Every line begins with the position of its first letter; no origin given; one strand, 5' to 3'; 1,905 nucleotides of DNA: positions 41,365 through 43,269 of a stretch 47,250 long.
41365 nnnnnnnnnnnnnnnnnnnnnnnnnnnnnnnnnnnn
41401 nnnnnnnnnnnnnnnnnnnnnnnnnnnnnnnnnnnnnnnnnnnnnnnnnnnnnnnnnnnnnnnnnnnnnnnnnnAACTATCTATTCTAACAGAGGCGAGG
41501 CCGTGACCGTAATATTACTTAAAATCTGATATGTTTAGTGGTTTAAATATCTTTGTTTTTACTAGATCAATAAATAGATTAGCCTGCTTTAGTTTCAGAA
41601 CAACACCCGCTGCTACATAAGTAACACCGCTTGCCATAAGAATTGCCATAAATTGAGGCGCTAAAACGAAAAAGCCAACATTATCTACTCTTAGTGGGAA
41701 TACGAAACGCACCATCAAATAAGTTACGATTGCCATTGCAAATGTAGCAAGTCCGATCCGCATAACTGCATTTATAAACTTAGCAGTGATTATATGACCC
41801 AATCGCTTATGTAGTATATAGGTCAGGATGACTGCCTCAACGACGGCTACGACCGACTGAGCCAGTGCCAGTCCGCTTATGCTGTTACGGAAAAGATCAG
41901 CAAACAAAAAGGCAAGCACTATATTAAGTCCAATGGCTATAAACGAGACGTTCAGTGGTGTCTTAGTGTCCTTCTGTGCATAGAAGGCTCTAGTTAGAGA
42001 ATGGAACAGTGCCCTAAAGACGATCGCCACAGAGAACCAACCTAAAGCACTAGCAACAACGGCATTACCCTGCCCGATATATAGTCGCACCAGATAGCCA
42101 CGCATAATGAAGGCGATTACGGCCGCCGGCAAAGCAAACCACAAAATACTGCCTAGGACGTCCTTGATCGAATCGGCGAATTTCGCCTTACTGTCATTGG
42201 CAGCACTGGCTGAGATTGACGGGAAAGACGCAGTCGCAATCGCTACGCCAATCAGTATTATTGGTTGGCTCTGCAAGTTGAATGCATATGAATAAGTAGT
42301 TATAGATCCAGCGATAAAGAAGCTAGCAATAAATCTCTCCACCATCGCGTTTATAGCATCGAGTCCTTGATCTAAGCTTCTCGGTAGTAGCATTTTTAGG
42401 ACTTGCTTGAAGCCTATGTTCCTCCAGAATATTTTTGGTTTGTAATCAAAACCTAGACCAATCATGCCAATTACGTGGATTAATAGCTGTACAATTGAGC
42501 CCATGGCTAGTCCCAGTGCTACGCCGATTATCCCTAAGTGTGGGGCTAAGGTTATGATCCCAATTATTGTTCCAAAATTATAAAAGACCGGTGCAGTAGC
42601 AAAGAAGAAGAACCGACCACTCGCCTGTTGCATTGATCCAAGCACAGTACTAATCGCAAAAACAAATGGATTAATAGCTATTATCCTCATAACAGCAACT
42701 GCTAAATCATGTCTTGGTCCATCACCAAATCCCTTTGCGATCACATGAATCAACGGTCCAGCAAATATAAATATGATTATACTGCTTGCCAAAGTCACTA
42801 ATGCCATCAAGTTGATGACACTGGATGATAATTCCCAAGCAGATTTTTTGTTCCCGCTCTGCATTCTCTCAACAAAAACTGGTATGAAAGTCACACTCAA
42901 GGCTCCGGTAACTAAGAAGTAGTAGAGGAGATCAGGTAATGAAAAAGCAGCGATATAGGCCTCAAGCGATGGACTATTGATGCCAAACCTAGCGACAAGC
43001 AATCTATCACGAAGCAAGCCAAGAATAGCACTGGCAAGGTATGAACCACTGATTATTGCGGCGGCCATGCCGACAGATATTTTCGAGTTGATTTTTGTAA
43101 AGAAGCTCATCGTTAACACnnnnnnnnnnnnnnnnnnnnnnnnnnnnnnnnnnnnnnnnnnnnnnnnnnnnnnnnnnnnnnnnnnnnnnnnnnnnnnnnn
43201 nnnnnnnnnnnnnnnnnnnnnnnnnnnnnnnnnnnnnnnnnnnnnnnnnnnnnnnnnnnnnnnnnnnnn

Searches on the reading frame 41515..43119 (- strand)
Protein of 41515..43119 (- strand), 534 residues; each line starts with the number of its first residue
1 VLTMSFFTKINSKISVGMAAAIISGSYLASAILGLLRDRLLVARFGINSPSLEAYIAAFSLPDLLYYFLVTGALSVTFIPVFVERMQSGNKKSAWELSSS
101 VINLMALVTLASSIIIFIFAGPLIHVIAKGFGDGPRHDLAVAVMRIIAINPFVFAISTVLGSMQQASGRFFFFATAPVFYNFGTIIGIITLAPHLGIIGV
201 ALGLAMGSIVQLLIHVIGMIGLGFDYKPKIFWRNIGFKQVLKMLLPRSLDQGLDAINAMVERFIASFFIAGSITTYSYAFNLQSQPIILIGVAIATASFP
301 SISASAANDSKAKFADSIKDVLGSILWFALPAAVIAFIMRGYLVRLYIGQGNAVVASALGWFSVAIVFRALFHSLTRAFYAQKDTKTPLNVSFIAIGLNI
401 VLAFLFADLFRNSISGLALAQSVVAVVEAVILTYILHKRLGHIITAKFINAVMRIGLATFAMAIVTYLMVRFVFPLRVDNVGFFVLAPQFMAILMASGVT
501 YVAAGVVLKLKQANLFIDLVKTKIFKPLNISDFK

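Call 11: search_protein_families(library=ncbifam, proteins=[window:41515-43119:-])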
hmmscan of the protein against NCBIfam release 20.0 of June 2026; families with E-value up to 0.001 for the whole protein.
window:41515-43119:- (534 aa): 4 families
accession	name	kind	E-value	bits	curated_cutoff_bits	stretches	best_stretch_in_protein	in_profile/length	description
TIGR01695.1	murJ_mviN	equivalog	4.7e-77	259.8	235.55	1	19-516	5-504/506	murein biosynthesis integral membrane protein MurJ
TIGR02900.1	spore_V_B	equivalog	3.5e-09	36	372.3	2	277-465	275-461/488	stage V sporulation protein B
TIGR00797.1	matE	subfamily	2.1e-08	33.5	147.4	1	281-470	35-234/396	MATE family efflux transporter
NF045578.1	export_MbnM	equivalog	1.8e-05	24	285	1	291-443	50-203/410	methanobactin export MATE transporter MbnM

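Call 14: find_related_loci(query=window:41515-43119:-, collection=genome_contigs, flank=10000)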
Query window:41515-43119:- (534 aa) in genome_contigs; peptide patterns used: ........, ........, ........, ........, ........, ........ (x = any residue, [..] = any of these).
599 stretches matched a pattern (row limit reached: there are more); 547 encode a relative of the query (tblastn E <= 1e-3); the best 80 are kept; 80 distinct loci.
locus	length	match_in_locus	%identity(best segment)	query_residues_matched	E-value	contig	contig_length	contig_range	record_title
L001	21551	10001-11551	51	9-526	2e-153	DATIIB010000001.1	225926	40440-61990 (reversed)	MAG TPA_asm: Candidatus Saccharimonadales bacterium isolate SMAG_U15653 k141_525692, whole genome shotgun sequence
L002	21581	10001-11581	45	5-531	6e-146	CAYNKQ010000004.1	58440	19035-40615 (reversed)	MAG TPA_asm: uncultured Candidatus Saccharibacteria bacterium isolate SRP344714_co2_35 genome assembly, contig: NODE_121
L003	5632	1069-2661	46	1-531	3e-146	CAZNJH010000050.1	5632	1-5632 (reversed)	MAG TPA_asm: uncultured Candidatus Saccharibacteria bacterium isolate SRP296810_co1_348 genome assembly, contig: NODE_20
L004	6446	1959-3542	50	5-531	6e-145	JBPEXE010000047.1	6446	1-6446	MAG: Candidatus Saccharimonadales bacterium isolate MAG16 MAG16_MAG16_47, whole genome shotgun sequence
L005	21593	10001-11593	46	1-531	2e-144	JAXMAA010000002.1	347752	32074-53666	MAG: Candidatus Saccharimonadales bacterium isolate STL-PAT16 C2.208.fa-2, whole genome shotgun sequence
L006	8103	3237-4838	46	5-531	1e-144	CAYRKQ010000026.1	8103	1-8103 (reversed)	MAG TPA_asm: uncultured Candidatus Saccharibacteria bacterium isolate SRP344714_co2_488 genome assembly, contig: NODE_23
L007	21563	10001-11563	49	8-528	4e-144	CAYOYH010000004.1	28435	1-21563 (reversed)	MAG TPA_asm: uncultured Candidatus Saccharibacteria bacterium isolate binchicken_co53_87 genome assembly, contig: NODE_6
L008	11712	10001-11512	50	8-514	8e-144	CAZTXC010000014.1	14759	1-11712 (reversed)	MAG TPA_asm: uncultured Candidatus Saccharibacteria bacterium isolate SRP342105_co1_323 genome assembly, contig: NODE_54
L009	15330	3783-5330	49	8-526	1e-143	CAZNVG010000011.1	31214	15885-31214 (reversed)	MAG TPA_asm: uncultured Candidatus Saccharibacteria bacterium isolate SRP342105_co1_34 genome assembly, contig: NODE_186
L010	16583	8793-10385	46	9-529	2e-143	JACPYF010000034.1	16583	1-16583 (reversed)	MAG: Candidatus Saccharibacteria bacterium isolate NC_groundwater_856_Pr1_B-0.1um_45_9 Montesol18_Bp1_scaffold_1284506,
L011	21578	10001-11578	46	11-526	1e-142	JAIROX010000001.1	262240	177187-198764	MAG: Candidatus Nomurabacteria bacterium isolate Cf509_bin11 k119_229089, whole genome shotgun sequence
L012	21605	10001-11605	47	9-526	1e-142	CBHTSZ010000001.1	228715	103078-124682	MAG TPA_asm: uncultured bacterium isolate ERR14722431_binner12_Refined_13 genome assembly, contig: ERZ27336832.21, whole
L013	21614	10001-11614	46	5-529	2e-142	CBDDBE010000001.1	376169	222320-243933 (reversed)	MAG TPA_asm: uncultured Candidatus Saccharibacteria bacterium isolate SRP200132_co1_492 genome assembly, contig: NODE_11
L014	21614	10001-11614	46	5-529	8e-142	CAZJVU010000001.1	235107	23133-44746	MAG TPA_asm: uncultured Candidatus Saccharibacteria bacterium isolate SRP200132_co1_144 genome assembly, contig: NODE_39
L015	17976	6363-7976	46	5-525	9e-142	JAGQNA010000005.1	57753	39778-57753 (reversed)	MAG: Candidatus Saccharibacteria bacterium isolate HKST-UBA56 NODE_5_length_57753_cov_6.816093, whole genome shotgun seq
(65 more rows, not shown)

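Call 18: find_encoding_contigs(protein=window:41515-43110:-, flank=10000, max_places=10)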
Protein window:41515-43110:- (531 aa): 23 contigs read that carry it; 10 places shown.
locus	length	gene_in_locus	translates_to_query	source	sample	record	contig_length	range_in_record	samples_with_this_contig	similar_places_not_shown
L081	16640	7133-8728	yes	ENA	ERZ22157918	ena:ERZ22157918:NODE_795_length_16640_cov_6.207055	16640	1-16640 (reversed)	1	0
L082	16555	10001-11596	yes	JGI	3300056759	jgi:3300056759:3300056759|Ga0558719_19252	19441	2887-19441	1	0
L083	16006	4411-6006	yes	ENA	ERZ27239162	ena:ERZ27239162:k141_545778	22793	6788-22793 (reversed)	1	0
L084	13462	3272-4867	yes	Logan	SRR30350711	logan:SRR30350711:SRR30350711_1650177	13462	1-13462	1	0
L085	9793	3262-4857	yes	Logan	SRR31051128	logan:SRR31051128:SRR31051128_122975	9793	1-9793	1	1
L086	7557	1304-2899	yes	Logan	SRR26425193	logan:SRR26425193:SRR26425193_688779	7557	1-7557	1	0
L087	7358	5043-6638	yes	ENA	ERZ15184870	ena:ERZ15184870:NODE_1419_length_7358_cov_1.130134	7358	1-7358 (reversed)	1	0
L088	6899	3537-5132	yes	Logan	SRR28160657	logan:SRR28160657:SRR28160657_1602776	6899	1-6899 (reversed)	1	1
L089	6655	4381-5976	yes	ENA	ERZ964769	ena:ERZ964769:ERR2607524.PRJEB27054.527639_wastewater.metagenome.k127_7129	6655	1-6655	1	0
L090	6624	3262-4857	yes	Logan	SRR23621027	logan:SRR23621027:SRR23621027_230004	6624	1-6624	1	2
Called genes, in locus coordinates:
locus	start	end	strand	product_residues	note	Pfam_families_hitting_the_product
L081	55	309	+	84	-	-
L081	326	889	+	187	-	-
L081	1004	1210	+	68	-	-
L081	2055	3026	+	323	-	-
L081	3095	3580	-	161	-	-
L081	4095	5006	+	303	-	PF01171:ATP_bind_3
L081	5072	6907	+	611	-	PF06068:TIP49 (faint), PF00004:AAA, PF17862:AAA_lid_3, PF01434:Peptidase_M41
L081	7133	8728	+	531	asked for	PF03023:MurJ, PF13440:Polysacc_synt_3, PF01554:MatE (weak)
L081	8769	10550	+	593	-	PF00009:GTP_EFTU, PF01926:MMR_HSR1 (weak), PF00071:Ras (weak), PF03144:GTP_EFTU_D2, PF00679:EFG_C, PF06421:LepA_C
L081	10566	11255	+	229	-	PF00625:Guanylate_kin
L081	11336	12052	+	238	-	PF03444:WHD_HrcA (weak), PF01628:HrcA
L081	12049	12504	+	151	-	PF01025:GrpE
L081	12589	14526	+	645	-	PF00012:HSP70, PF06723:MreB_Mbl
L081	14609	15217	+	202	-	PF01936:NYN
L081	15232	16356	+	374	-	PF00226:DnaJ, PF01556:DnaJ_C, PF00684:DnaJ_CXXCXGXG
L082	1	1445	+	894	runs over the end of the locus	PF00690:Cation_ATPase_N, PF00122:E1-E2_ATPase, PF00702:Hydrolase, PF13246:Cation_ATPase, PF00689:Cation_ATPase_C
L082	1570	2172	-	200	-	-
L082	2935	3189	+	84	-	-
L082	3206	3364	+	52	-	-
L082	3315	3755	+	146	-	-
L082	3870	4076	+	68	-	-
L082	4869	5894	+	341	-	-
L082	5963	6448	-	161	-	-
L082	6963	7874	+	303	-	PF01171:ATP_bind_3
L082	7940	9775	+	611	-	PF06068:TIP49 (faint), PF00004:AAA, PF17862:AAA_lid_3, PF01434:Peptidase_M41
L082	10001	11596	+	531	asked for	PF03023:MurJ, PF13440:Polysacc_synt_3, PF01554:MatE (weak)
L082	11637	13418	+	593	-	PF00009:GTP_EFTU, PF01926:MMR_HSR1 (weak), PF00071:Ras (weak), PF03144:GTP_EFTU_D2, PF00679:EFG_C, PF06421:LepA_C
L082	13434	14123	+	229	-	PF00625:Guanylate_kin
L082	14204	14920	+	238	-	PF03444:WHD_HrcA (weak), PF01628:HrcA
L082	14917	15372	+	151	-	PF01025:GrpE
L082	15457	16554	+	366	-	?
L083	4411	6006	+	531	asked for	PF03023:MurJ, PF13440:Polysacc_synt_3, PF01554:MatE (weak)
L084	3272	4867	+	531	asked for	PF03023:MurJ, PF13440:Polysacc_synt_3, PF01554:MatE (weak)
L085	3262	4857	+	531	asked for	PF03023:MurJ, PF13440:Polysacc_synt_3, PF01554:MatE (weak)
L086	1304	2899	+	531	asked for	PF03023:MurJ, PF13440:Polysacc_synt_3, PF01554:MatE (weak)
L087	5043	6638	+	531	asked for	PF03023:MurJ, PF13440:Polysacc_synt_3, PF01554:MatE (weak)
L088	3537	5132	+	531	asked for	PF03023:MurJ, PF13440:Polysacc_synt_3, PF01554:MatE (weak)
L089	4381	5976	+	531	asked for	PF03023:MurJ, PF13440:Polysacc_synt_3, PF01554:MatE (weak)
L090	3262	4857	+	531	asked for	PF03023:MurJ, PF13440:Polysacc_synt_3, PF01554:MatE (weak)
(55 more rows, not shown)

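Call 21: find_homologous_proteins(query=window:41515-43110:-, max_evalue=1e-50)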
Query window:41515-43110:- (531 aa): 5962 proteins with E <= 1e-50 among 8000 candidates; the best 120 are listed.
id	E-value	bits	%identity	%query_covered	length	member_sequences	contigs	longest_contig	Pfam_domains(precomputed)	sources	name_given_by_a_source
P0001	3.4e-274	928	83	100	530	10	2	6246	PF01554.24,PF03023.20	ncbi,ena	-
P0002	6.8e-259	878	98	81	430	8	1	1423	PF01554.24,PF03023.20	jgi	-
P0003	7.6e-232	789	70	100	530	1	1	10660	PF01554.24,PF13440.12,PF03023.20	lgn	-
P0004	2.3e-231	787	72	98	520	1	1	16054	PF01554.24,PF03023.20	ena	-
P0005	7.3e-228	776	69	100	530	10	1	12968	PF01554.24,PF03023.20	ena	-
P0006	1.8e-225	768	69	100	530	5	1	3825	PF01554.24,PF03023.20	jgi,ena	-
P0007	1.3e-219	748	67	100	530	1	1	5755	PF01554.24,PF03023.20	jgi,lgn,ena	-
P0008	8.7e-208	709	64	99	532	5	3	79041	PF01554.24,PF03023.20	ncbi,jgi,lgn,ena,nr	ncbi:murein biosynthesis integral membrane protein MurJ [Candidatus Saccharibacteria bacterium]|jgi:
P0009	8.8e-206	703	62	99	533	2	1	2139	PF01554.24,PF03023.20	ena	-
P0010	5.7e-178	611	55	99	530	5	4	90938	PF01554.24,PF03023.20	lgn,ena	-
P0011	1.2e-171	590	56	99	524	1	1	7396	PF01554.24,PF03023.20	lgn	-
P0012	1.1e-159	551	52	99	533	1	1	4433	PF01554.24,PF03023.20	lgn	-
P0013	1.1e-158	547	54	99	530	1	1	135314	PF01554.24,PF13440.12,PF03023.20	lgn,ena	-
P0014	5.9e-157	542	54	95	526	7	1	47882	PF01554.24,PF13440.12,PF03023.20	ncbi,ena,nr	ncbi:murein biosynthesis integral membrane protein MurJ [Candidatus Saccharibacteria bacterium QS_5_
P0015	3.1e-156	539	51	99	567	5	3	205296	PF01554.24,PF03023.20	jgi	-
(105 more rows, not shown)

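Call 22: find_encoding_contigs(protein=P0001, flank=10000, max_places=3)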
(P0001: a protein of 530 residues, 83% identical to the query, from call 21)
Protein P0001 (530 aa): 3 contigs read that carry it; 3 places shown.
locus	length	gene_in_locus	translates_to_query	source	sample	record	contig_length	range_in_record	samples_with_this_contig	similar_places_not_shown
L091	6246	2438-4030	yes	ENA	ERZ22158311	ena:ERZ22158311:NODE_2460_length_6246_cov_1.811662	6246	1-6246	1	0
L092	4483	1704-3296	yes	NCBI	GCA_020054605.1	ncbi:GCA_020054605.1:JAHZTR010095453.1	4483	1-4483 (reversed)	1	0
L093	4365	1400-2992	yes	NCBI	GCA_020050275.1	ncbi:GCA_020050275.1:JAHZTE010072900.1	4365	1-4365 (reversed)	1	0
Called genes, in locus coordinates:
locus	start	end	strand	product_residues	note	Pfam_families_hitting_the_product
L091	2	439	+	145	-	?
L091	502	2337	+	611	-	PF06068:TIP49 (faint), PF00004:AAA, PF07728:AAA_5 (faint), PF17862:AAA_lid_3, PF01434:Peptidase_M41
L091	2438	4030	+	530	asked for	PF03023:MurJ, PF01554:MatE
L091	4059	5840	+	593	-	PF00009:GTP_EFTU, PF01926:MMR_HSR1 (weak), PF00071:Ras (faint), PF03144:GTP_EFTU_D2 (weak), PF00679:EFG_C, PF06421:LepA_C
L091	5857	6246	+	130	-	?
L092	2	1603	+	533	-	?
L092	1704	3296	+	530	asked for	PF03023:MurJ, PF01554:MatE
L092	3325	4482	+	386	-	?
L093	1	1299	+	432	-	?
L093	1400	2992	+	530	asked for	PF03023:MurJ, PF01554:MatE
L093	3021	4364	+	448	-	?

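Call 23: find_encoding_contigs(protein=P0004, flank=10000, max_places=3)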
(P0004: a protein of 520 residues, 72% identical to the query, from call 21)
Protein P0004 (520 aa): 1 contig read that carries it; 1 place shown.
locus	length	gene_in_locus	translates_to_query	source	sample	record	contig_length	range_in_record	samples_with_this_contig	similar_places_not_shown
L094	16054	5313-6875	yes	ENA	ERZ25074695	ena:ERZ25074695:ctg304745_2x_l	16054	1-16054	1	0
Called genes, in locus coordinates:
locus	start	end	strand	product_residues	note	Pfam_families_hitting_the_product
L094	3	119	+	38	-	?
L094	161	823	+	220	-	-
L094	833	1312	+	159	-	PF01370:Epimerase (weak), PF22660:RS_preATP-grasp-like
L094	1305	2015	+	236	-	PF02222:ATP-grasp, PF21244:PurT_C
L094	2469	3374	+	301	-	PF01171:ATP_bind_3, PF01507:PAPS_reduct (faint)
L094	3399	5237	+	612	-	PF06068:TIP49 (faint), PF00004:AAA, PF17862:AAA_lid_3, PF01434:Peptidase_M41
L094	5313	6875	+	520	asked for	PF03023:MurJ, PF01554:MatE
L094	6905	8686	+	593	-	PF00009:GTP_EFTU, PF01926:MMR_HSR1 (weak), PF00071:Ras (weak), PF03144:GTP_EFTU_D2, PF00679:EFG_C, PF06421:LepA_C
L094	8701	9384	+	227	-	PF00625:Guanylate_kin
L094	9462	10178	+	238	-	PF03444:WHD_HrcA (weak), PF01628:HrcA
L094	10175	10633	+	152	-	PF01025:GrpE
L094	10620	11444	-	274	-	-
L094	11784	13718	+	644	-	PF00012:HSP70, PF06723:MreB_Mbl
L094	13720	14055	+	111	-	-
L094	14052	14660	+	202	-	PF01936:NYN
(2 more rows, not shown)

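Call 24: find_encoding_contigs(protein=P0008, flank=10000, max_places=3)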
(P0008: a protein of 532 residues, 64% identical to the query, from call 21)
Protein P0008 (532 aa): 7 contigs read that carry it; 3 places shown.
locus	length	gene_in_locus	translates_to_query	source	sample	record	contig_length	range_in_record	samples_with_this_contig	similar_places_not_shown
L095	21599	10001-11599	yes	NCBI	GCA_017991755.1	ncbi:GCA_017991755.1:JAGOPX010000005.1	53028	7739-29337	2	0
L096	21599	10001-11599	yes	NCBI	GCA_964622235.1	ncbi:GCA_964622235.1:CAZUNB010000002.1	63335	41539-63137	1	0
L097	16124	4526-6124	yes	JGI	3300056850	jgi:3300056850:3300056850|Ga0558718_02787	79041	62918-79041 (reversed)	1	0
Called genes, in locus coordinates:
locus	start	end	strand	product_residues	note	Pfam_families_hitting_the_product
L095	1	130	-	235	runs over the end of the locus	PF02683:DsbD_TM, PF11139:SfLAP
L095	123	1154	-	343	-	-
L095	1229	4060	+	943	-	PF00690:Cation_ATPase_N, PF00122:E1-E2_ATPase, PF00702:Hydrolase, PF13246:Cation_ATPase, PF00689:Cation_ATPase_C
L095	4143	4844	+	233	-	PF07963:N_methyl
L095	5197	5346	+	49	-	-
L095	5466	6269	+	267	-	-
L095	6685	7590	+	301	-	PF01171:ATP_bind_3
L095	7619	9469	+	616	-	PF06480:FtsH_ext (faint), PF06068:TIP49 (faint), PF00004:AAA, PF07728:AAA_5 (faint), PF17862:AAA_lid_3, PF01434:Peptidase_M41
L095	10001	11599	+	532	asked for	PF03023:MurJ, PF01554:MatE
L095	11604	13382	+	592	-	PF00009:GTP_EFTU, PF01926:MMR_HSR1 (weak), PF03144:GTP_EFTU_D2, PF00679:EFG_C, PF06421:LepA_C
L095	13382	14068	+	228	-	PF00625:Guanylate_kin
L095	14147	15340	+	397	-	PF00294:PfkB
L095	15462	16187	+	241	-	PF03444:WHD_HrcA (weak), PF01628:HrcA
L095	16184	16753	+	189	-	PF01025:GrpE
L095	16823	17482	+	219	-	-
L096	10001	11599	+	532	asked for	PF03023:MurJ, PF01554:MatE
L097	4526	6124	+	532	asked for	PF03023:MurJ, PF01554:MatE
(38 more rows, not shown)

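Call 26: find_encoding_contigs(protein=P0003, flank=10000, max_places=2)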
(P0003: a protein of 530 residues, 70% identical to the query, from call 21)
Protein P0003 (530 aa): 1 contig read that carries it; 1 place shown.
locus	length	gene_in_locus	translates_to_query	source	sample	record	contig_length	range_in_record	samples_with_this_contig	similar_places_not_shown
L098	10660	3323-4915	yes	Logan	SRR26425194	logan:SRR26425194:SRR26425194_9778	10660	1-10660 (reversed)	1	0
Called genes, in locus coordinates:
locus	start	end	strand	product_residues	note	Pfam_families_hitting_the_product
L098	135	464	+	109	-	-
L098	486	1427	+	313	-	PF01171:ATP_bind_3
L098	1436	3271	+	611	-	PF06480:FtsH_ext (faint), PF00004:AAA, PF17862:AAA_lid_3, PF01434:Peptidase_M41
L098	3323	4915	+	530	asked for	PF03023:MurJ, PF13440:Polysacc_synt_3, PF01554:MatE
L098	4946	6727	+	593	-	PF00009:GTP_EFTU, PF01926:MMR_HSR1 (weak), PF00071:Ras (weak), PF03144:GTP_EFTU_D2, PF00679:EFG_C, PF06421:LepA_C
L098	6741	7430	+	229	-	PF00625:Guanylate_kin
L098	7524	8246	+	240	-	PF03444:WHD_HrcA (weak), PF01628:HrcA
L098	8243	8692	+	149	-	PF01025:GrpE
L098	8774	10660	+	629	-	?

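Call 27: find_encoding_contigs(protein=P0005, flank=10000, max_places=2)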
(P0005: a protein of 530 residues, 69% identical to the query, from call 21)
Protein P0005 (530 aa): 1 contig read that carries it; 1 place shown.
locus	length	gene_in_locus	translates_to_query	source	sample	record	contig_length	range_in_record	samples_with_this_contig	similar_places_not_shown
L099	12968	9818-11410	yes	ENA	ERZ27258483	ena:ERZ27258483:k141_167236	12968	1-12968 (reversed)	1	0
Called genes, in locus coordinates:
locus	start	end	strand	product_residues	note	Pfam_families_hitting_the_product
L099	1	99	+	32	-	?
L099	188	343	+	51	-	-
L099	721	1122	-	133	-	PF09945:DUF2177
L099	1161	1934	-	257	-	PF01925:TauE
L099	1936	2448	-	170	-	PF04073:tRNA_edit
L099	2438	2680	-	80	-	-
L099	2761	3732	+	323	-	-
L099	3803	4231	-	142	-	-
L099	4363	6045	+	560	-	PF01569:PAP2, PF14067:LssY_C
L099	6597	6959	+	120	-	-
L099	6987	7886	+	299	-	PF01171:ATP_bind_3, PF01507:PAPS_reduct (weak)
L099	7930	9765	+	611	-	PF06068:TIP49 (faint), PF00004:AAA, PF17862:AAA_lid_3, PF01434:Peptidase_M41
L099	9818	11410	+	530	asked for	PF03023:MurJ, PF01554:MatE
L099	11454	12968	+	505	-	?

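Call 68: find_encoding_contigs(protein=P0007, flank=10000, max_places=2)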
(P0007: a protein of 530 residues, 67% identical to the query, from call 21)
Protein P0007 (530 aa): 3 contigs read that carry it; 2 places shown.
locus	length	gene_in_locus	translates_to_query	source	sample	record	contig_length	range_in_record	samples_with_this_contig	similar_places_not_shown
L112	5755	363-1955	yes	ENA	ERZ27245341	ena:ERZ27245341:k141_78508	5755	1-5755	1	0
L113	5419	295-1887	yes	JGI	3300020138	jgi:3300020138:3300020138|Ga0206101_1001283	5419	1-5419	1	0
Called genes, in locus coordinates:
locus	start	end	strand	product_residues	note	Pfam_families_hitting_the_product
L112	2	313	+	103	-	?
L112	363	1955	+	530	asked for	PF03023:MurJ, PF01554:MatE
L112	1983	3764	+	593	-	PF00009:GTP_EFTU, PF01926:MMR_HSR1 (weak), PF00071:Ras (weak), PF03144:GTP_EFTU_D2 (weak), PF00679:EFG_C, PF06421:LepA_C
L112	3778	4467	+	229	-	PF00625:Guanylate_kin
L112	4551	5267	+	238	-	PF03444:WHD_HrcA (weak), PF01628:HrcA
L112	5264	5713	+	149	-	PF01025:GrpE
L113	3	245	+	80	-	?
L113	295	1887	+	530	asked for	PF03023:MurJ, PF01554:MatE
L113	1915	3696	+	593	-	PF00009:GTP_EFTU, PF01926:MMR_HSR1 (weak), PF00071:Ras (weak), PF03144:GTP_EFTU_D2 (weak), PF00679:EFG_C, PF06421:LepA_C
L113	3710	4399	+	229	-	PF00625:Guanylate_kin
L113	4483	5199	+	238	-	PF03444:WHD_HrcA (weak), PF01628:HrcA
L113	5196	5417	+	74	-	?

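Call 69: find_encoding_contigs(protein=P0010, flank=10000, max_places=2)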
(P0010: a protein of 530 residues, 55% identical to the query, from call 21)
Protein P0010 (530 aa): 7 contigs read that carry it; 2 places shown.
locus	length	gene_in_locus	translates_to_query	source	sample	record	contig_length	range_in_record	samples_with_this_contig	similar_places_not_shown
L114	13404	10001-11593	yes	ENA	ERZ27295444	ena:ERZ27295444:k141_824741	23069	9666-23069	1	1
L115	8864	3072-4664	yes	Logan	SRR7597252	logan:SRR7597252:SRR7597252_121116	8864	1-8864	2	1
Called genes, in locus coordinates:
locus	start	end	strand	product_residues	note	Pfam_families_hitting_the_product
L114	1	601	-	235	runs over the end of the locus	PF02683:DsbD_TM, PF11139:SfLAP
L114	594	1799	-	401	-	-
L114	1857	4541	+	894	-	PF00690:Cation_ATPase_N, PF00122:E1-E2_ATPase, PF13246:Cation_ATPase, PF00702:Hydrolase, PF00689:Cation_ATPase_C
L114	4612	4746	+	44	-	-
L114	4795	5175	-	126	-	PF00072:Response_reg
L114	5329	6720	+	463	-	-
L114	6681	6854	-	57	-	-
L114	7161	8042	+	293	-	PF01171:ATP_bind_3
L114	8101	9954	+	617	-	PF06480:FtsH_ext (faint), PF06068:TIP49 (faint), PF00004:AAA, PF07728:AAA_5 (weak), PF17862:AAA_lid_3, PF01434:Peptidase_M41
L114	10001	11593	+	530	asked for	PF03023:MurJ, PF01554:MatE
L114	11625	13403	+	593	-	?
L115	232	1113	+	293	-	PF01171:ATP_bind_3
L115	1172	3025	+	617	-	PF06480:FtsH_ext (faint), PF06068:TIP49 (faint), PF00004:AAA, PF07728:AAA_5 (weak), PF17862:AAA_lid_3, PF01434:Peptidase_M41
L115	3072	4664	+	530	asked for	PF03023:MurJ, PF01554:MatE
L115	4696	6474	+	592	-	PF00009:GTP_EFTU, PF01926:MMR_HSR1 (weak), PF03144:GTP_EFTU_D2, PF00679:EFG_C, PF06421:LepA_C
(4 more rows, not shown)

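Call 73: search_protein_families(library=pfam, proteins=[L082:1570-2172:-, L082:2935-3189:+, L082:3315-3755:+, L082:3870-4076:+, L082:4869-5894:+], max_evalue=0.01)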
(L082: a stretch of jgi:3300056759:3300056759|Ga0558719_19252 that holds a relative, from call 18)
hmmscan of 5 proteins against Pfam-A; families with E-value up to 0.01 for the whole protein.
L082:1570-2172:- (200 aa): 0 families

L082:2935-3189:+ (84 aa): 0 families

L082:3315-3755:+ (146 aa): 0 families

L082:3870-4076:+ (68 aa): 0 families

L082:4869-5894:+ (341 aa): 0 families

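Call 83: find_encoding_contigs(protein=P0009, flank=10000, max_places=2)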
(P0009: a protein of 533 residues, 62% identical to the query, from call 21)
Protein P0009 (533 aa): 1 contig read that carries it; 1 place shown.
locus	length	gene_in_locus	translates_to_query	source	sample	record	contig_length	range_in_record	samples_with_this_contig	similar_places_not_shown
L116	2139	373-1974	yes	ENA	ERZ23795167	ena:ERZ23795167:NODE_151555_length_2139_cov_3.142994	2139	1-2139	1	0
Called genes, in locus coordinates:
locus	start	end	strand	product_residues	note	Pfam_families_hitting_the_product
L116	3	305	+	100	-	?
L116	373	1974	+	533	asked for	PF03023:MurJ, PF01554:MatE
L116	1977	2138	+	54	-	?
